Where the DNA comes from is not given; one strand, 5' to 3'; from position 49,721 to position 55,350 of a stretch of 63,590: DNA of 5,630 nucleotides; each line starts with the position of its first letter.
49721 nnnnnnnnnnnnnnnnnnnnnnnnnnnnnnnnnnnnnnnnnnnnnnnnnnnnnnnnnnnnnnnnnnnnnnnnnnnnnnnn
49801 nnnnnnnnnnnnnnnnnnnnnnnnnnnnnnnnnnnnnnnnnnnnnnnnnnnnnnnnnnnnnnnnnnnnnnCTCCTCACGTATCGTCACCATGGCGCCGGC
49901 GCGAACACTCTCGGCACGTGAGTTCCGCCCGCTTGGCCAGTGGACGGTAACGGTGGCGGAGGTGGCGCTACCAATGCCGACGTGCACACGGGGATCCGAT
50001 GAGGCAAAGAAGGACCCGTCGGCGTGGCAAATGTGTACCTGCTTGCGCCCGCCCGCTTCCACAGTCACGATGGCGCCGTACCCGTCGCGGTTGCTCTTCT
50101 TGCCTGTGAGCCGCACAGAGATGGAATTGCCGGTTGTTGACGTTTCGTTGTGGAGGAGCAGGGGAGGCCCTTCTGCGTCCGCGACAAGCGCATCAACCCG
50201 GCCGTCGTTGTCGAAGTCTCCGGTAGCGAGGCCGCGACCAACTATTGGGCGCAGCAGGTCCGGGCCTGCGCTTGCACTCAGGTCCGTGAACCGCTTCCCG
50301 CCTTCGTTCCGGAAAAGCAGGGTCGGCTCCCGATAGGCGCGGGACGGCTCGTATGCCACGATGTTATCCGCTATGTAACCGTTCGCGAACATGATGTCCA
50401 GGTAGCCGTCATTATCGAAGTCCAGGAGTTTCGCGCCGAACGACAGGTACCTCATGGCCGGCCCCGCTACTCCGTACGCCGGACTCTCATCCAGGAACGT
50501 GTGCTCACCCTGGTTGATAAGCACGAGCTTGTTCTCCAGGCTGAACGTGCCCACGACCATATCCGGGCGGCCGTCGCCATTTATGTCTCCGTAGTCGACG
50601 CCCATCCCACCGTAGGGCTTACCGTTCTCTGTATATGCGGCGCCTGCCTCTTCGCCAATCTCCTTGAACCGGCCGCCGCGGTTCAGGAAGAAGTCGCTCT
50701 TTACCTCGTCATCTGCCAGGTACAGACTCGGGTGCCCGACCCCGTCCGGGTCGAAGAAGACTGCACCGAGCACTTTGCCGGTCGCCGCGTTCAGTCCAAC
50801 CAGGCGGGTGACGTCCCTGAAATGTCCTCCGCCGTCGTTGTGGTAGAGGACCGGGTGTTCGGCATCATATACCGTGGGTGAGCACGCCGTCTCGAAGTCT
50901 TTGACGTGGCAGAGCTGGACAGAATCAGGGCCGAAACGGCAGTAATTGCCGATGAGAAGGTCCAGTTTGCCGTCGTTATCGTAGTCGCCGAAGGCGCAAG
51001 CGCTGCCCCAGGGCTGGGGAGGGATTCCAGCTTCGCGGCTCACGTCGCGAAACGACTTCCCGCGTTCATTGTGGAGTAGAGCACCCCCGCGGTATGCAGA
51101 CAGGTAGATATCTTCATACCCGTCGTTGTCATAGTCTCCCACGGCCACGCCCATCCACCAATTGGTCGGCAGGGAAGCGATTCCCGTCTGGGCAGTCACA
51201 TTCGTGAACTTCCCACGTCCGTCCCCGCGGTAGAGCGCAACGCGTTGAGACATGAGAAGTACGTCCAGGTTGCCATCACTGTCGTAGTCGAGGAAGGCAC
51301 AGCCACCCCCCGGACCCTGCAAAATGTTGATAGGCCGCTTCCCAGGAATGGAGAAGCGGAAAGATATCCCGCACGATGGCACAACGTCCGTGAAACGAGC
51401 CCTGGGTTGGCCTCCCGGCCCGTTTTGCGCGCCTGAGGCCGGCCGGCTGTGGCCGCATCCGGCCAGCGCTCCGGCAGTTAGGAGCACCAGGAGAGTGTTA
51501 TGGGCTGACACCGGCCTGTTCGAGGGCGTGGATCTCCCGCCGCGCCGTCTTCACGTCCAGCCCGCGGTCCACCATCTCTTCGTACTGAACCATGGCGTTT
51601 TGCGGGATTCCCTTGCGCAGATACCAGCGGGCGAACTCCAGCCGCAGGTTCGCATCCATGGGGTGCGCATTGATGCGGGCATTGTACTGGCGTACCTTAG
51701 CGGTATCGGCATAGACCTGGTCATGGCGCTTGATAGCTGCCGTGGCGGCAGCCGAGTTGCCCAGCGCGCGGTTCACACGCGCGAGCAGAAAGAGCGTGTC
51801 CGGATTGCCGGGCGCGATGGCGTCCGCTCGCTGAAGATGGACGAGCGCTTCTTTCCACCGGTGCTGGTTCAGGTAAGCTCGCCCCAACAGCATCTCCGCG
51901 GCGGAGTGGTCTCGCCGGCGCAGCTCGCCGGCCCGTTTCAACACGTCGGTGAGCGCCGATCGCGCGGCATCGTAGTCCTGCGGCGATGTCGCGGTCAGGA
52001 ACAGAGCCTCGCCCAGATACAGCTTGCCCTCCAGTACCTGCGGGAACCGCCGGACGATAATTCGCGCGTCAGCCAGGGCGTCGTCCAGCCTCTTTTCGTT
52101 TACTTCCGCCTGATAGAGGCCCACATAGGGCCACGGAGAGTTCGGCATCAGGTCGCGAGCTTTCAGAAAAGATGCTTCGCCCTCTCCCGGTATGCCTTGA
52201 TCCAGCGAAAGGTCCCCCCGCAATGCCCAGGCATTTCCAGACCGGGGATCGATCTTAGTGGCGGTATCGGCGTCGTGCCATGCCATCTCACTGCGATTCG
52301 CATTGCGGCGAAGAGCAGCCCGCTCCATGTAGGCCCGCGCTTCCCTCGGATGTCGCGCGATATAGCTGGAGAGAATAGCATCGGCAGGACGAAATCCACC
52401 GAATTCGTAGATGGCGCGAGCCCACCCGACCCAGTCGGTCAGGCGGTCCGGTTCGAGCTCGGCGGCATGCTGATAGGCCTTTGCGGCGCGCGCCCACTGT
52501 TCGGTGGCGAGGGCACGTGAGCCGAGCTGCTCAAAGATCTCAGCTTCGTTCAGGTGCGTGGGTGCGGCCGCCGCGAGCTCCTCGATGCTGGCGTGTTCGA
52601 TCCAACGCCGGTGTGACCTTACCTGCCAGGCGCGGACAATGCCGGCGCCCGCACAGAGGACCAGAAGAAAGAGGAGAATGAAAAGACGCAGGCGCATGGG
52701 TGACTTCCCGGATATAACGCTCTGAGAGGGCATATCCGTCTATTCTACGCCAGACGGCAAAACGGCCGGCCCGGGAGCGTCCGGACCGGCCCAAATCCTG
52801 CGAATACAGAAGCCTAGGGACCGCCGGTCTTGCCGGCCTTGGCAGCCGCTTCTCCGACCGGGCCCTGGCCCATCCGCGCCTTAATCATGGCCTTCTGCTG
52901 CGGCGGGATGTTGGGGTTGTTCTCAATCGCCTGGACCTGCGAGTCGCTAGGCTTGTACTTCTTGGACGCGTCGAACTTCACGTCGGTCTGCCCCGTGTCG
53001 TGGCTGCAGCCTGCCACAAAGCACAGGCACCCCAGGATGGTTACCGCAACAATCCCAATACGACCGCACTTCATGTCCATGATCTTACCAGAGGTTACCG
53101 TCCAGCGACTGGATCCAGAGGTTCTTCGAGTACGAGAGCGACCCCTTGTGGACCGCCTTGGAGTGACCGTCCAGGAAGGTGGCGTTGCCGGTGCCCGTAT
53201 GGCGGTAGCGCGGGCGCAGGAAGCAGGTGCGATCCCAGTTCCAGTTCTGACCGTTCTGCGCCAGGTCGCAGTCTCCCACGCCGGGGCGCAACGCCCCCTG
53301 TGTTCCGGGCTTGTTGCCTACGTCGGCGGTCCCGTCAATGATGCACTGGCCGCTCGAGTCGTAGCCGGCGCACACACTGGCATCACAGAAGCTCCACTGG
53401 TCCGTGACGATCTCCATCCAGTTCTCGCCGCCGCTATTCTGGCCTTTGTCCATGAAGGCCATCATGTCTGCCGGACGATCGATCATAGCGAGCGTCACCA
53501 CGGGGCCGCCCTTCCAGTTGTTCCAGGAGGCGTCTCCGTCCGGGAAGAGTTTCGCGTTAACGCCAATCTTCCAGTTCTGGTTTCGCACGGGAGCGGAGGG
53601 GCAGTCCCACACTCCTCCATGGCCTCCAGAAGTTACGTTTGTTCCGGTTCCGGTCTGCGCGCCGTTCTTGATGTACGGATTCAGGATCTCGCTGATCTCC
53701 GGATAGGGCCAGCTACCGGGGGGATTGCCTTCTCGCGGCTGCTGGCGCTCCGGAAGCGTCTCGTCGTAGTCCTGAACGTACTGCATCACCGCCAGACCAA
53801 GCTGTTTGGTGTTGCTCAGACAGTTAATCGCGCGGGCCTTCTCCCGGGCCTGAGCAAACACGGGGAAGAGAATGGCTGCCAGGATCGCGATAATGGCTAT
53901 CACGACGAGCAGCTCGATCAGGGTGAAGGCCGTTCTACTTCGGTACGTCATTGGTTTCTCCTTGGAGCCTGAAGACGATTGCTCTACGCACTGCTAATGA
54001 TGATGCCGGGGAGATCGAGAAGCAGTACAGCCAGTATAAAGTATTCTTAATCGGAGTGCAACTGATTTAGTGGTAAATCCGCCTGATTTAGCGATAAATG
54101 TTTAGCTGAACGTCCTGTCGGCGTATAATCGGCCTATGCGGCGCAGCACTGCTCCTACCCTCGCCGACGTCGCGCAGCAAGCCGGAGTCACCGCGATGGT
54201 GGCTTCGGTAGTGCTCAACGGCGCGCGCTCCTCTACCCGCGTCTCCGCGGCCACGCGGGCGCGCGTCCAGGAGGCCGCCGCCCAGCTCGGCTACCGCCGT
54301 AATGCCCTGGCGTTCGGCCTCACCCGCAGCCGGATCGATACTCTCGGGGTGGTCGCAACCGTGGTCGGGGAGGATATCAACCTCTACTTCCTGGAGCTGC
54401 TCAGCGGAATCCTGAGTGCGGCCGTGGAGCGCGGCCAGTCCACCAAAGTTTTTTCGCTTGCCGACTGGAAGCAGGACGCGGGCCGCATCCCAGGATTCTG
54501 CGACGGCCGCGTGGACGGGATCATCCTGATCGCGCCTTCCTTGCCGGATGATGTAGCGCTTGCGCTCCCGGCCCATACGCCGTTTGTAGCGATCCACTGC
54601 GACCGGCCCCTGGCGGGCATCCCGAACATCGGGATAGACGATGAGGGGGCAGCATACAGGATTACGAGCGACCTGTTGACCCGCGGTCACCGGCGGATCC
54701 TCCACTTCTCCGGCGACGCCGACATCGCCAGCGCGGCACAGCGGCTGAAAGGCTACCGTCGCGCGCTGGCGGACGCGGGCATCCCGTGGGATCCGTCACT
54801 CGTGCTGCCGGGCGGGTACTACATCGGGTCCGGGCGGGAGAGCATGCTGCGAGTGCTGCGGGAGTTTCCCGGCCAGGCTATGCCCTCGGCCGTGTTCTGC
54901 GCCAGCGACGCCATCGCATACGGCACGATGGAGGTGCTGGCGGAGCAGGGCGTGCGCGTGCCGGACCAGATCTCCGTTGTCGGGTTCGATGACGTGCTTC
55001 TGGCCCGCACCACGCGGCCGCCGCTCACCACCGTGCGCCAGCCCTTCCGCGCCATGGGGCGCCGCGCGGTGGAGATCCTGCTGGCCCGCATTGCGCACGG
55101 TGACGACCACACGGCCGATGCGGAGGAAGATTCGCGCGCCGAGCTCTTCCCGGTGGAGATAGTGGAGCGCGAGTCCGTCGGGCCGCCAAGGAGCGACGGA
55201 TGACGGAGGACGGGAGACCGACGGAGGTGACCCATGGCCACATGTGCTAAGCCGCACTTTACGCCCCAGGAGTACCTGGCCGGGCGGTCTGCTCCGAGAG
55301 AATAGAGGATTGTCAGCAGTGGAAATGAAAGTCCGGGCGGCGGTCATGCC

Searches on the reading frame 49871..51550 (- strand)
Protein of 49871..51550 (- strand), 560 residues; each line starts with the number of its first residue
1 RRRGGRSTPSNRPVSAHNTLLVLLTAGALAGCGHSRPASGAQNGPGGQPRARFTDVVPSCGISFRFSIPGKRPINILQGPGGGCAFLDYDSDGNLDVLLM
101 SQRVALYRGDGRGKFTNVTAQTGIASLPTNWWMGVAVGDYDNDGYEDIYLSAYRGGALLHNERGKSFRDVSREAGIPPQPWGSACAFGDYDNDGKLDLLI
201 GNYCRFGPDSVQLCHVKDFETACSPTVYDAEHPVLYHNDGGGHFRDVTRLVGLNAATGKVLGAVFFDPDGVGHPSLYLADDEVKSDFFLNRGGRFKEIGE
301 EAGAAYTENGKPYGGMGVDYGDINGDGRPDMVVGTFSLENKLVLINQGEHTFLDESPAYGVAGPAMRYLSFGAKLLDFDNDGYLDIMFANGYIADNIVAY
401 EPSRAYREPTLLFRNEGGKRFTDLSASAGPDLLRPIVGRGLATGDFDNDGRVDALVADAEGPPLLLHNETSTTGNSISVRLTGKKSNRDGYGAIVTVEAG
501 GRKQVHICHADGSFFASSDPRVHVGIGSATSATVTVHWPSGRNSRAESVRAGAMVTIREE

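Call 36: search_protein_families(library=pfam, proteins=[window:49871-51550:-], max_evalue=0.0001)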
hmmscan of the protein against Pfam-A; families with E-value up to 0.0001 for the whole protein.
window:49871-51550:- (560 aa): 3 families
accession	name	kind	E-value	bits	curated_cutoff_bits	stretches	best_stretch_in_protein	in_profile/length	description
PF13517.12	FG-GAP_3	-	3.2e-42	143.4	26.9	4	88-149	1-60/61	FG-GAP-like repeat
PF01839.29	FG-GAP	-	1.9e-18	66.3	22.1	1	132-156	2-26/37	FG-GAP repeat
PF07593.17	UnbV_ASPIC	-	1.7e-13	50.7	23.4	1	490-553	1-65/68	ASPIC and UnbV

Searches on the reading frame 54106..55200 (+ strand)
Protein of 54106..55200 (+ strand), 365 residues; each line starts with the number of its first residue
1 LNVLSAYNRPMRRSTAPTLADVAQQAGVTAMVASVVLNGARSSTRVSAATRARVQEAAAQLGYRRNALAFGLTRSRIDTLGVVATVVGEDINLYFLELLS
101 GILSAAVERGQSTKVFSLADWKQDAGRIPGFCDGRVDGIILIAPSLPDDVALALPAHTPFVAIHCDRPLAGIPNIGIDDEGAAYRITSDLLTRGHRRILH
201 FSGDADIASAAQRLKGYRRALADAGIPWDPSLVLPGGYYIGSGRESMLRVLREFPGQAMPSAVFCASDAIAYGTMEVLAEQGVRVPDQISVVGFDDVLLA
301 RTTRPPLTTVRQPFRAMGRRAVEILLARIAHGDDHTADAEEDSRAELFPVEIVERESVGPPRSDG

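Call 35: search_protein_families(library=pfam, proteins=[window:54106-55200:+], max_evalue=0.001)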
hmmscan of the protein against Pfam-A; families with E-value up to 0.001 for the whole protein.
window:54106-55200:+ (365 aa): 4 families
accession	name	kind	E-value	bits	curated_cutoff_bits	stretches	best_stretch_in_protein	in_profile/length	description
PF13377.12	Peripla_BP_3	-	5.4e-35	121.4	26.5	1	190-358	4-167/167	Periplasmic binding protein-like domain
PF00532.27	Peripla_BP_1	-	3.2e-23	83.1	22.2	1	83-338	4-270/281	Periplasmic binding proteins and sugar binding domain of LacI family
PF00356.27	LacI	-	1.5e-11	44.4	27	1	18-66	1-46/46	Bacterial regulatory proteins, lacI family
PF13407.12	Peripla_BP_4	-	9.3e-07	29.1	35.1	1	92-327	11-252/258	Periplasmic binding protein domain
